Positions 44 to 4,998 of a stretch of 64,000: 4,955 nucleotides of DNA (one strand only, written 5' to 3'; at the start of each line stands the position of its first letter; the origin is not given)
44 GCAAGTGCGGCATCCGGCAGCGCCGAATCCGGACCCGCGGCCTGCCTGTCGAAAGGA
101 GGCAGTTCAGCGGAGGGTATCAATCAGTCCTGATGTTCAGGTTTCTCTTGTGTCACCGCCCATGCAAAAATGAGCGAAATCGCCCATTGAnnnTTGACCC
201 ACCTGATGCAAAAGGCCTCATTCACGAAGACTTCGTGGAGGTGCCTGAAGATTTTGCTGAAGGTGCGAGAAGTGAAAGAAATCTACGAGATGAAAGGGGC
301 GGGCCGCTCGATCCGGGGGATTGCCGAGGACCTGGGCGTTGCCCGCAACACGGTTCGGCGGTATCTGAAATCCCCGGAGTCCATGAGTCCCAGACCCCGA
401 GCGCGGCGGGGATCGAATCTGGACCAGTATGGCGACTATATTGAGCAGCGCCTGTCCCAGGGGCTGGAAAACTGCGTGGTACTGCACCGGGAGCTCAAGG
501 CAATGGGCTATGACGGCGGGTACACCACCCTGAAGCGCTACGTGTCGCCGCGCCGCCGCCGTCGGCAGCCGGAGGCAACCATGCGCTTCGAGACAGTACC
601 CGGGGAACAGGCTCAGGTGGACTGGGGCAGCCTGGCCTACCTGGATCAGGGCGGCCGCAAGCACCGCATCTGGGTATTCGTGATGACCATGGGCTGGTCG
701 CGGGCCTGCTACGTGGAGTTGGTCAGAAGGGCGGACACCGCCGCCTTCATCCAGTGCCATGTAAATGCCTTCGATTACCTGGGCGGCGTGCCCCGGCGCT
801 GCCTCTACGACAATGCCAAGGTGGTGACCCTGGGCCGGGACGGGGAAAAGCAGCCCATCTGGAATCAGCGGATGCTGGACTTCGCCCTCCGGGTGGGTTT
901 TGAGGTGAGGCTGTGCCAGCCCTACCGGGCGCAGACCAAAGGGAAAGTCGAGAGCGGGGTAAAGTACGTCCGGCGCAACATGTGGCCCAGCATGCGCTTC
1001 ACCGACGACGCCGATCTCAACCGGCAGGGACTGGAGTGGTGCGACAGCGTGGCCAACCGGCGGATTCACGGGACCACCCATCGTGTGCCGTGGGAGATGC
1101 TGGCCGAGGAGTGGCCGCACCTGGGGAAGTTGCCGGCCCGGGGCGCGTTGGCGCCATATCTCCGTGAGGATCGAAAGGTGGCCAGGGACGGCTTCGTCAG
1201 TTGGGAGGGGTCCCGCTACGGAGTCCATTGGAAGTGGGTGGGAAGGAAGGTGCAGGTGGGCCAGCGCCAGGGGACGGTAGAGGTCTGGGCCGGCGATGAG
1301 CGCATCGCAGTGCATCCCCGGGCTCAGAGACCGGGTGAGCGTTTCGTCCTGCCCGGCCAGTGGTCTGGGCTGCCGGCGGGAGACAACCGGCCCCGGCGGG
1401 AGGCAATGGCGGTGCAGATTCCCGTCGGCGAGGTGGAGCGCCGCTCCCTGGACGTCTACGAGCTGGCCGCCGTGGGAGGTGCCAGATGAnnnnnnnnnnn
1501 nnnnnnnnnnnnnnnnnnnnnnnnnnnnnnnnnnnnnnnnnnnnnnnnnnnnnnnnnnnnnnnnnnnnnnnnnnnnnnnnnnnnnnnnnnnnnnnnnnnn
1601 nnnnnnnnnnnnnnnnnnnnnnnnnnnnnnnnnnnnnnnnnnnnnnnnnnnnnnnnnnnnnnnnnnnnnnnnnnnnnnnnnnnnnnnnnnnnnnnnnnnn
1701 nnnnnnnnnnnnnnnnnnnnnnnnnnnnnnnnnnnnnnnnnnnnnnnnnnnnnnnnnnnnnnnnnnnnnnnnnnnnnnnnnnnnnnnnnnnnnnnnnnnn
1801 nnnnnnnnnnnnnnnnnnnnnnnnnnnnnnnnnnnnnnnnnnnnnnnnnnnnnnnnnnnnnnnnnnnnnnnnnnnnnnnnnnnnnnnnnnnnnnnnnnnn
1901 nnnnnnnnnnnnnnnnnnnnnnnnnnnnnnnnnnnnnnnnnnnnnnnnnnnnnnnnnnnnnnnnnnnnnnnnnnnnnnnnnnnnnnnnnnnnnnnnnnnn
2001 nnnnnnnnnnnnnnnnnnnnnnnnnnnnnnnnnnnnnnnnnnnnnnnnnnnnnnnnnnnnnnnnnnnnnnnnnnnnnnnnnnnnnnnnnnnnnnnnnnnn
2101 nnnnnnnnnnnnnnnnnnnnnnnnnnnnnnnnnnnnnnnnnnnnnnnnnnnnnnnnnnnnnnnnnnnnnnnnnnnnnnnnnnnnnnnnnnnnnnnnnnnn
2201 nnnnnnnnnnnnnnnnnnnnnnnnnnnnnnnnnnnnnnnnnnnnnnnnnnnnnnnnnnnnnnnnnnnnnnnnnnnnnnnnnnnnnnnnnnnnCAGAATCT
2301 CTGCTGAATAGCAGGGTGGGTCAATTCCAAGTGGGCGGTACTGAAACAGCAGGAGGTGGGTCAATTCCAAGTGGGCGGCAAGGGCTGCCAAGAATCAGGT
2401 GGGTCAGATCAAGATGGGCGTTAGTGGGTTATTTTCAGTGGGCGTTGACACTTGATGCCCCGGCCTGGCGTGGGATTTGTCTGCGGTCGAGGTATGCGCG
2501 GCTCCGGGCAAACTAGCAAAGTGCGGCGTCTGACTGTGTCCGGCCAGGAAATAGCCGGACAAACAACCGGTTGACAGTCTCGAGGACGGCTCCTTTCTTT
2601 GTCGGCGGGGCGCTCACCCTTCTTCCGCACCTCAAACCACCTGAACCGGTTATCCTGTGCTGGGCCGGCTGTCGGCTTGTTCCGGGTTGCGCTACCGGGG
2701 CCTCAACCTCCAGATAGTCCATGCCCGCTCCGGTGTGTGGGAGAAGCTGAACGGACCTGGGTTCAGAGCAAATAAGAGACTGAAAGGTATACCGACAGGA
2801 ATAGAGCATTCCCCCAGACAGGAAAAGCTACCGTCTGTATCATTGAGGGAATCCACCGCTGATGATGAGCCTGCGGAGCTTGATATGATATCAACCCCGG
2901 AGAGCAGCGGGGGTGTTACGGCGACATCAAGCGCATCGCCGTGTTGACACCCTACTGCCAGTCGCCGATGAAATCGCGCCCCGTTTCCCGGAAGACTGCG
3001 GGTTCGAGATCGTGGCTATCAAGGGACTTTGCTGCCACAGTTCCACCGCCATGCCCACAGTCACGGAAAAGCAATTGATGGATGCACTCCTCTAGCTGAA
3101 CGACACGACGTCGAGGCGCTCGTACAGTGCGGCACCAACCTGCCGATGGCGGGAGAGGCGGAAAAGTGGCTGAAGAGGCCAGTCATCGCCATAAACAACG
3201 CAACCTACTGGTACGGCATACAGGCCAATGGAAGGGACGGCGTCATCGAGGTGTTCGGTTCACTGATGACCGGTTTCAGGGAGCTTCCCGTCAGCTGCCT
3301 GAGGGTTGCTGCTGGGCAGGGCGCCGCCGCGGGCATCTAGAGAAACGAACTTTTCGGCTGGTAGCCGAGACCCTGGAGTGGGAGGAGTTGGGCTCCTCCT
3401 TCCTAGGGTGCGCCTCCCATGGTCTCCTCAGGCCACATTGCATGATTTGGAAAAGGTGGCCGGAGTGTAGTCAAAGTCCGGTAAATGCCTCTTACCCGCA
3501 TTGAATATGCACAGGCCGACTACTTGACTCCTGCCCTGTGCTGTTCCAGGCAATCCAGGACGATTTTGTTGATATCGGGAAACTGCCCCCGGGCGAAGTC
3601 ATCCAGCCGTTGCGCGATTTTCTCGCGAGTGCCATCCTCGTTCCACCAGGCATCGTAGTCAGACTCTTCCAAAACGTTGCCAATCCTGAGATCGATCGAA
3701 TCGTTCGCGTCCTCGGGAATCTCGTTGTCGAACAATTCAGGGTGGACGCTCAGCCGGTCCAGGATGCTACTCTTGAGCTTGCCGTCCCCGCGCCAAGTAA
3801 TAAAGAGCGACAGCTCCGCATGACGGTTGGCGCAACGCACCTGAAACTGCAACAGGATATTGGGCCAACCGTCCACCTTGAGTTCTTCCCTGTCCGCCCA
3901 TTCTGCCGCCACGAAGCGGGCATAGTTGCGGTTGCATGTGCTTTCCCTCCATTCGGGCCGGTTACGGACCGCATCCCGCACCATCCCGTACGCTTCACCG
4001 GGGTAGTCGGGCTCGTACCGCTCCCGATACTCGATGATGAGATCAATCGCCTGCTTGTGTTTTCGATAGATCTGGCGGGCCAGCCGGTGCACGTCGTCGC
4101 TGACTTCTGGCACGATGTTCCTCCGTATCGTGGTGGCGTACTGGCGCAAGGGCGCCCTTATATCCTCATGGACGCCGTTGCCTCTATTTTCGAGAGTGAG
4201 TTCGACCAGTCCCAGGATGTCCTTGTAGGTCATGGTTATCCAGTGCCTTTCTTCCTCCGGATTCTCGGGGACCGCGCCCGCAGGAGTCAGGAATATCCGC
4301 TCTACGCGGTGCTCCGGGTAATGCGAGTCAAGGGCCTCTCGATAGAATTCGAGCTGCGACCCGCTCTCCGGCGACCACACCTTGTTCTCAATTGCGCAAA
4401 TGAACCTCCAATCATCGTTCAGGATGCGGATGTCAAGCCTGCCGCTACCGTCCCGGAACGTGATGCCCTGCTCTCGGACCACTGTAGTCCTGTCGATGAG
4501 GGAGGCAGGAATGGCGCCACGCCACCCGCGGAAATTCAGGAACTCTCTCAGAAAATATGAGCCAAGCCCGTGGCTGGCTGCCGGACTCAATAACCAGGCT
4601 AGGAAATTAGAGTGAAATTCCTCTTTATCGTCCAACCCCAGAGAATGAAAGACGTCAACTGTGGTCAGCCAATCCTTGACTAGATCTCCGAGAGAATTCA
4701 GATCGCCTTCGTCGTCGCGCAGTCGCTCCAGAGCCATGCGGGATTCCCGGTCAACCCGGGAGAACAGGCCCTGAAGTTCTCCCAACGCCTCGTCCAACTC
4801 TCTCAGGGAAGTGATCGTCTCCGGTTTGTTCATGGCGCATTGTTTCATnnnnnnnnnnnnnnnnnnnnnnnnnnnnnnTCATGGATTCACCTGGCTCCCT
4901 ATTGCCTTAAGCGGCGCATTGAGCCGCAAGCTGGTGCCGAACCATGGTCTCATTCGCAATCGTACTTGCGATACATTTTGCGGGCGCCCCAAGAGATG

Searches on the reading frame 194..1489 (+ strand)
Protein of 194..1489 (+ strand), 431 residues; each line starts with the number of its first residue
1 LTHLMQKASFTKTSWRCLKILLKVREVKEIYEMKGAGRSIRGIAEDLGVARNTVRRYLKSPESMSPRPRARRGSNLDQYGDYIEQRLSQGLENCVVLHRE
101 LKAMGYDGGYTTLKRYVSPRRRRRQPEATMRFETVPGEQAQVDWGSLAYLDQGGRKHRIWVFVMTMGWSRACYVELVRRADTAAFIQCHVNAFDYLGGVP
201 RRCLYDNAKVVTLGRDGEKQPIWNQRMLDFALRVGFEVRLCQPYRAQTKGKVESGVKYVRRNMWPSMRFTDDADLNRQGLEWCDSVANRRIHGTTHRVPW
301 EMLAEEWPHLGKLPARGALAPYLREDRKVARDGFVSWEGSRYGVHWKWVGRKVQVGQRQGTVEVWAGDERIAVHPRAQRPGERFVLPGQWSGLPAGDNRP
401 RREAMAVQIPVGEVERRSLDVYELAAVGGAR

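Call 8: search_protein_families(library=pfam, proteins=[window:194-1489:+])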
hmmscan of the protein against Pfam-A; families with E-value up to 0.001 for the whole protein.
window:194-1489:+ (431 aa): 3 families
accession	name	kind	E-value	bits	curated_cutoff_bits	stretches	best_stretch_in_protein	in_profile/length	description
PF22483.2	Mu-transpos_C_2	-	1.4e-16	60.3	27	1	313-384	1-71/73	Mu transposase, C-terminal domain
PF00665.32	rve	-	1.9e-11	44.6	32.6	1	136-245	4-101/102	Integrase core domain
PF13936.12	HTH_38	-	0.0002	21.5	27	1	22-59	5-42/44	Helix-turn-helix domain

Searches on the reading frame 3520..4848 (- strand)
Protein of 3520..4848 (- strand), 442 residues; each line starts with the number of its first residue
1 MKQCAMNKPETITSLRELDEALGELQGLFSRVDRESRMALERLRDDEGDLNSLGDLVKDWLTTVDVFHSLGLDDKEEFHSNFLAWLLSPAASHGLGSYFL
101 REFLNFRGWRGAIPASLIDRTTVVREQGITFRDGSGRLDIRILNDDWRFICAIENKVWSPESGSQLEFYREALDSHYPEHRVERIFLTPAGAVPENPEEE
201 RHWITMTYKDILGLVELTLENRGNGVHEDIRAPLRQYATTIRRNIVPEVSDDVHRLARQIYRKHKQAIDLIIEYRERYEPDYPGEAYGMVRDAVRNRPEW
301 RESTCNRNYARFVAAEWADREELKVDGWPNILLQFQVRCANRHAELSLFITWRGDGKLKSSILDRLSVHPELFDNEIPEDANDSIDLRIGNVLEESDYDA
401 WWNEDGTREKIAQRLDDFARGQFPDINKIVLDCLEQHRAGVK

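Call 8: search_protein_families(library=pfam, proteins=[window:3520-4848:-])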
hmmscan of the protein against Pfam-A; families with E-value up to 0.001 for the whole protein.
window:3520-4848:- (442 aa): 1 family
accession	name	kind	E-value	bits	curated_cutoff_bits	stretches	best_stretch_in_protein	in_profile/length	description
PF14281.12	PDDEXK_4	-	3.1e-23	83.1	22.3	1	65-221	2-166/183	PD-(D/E)XK nuclease superfamily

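Call 81: find_homologous_proteins(query=window:3520-4848:-, max_evalue=1e-30)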
Query window:3520-4848:- (442 aa): 284 proteins with E <= 1e-30 among 8000 candidates; the best 120 are listed.
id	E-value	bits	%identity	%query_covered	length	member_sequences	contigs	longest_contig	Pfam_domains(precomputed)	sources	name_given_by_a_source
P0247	1.6e-191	655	66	97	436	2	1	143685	PF14281.13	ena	-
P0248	6.3e-188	643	64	100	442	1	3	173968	PF14281.13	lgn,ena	-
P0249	1.4e-183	629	65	99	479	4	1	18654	PF14281.13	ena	-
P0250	3.1e-182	625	66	100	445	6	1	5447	PF14281.13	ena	-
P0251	6.1e-182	624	64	100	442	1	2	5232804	PF14281.13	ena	-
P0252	1.3e-181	623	63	100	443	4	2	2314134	PF14281.13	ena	-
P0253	5.4e-181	621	63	99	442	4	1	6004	PF14281.13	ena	-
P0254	4.1e-180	618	62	100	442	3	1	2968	PF14281.13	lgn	-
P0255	1.8e-179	616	64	100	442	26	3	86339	PF14281.13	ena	-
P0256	2.4e-179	615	64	100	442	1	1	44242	PF14281.13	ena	-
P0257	4.2e-179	614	61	99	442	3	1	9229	PF14281.13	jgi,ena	-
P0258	3.0e-175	602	62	99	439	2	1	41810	PF14281.13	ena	-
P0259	6.7e-172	591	61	99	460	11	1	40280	PF14281.13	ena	-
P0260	5.0e-171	588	63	92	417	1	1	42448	PF14281.13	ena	-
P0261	3.4e-166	572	65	88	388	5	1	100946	PF14281.13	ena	-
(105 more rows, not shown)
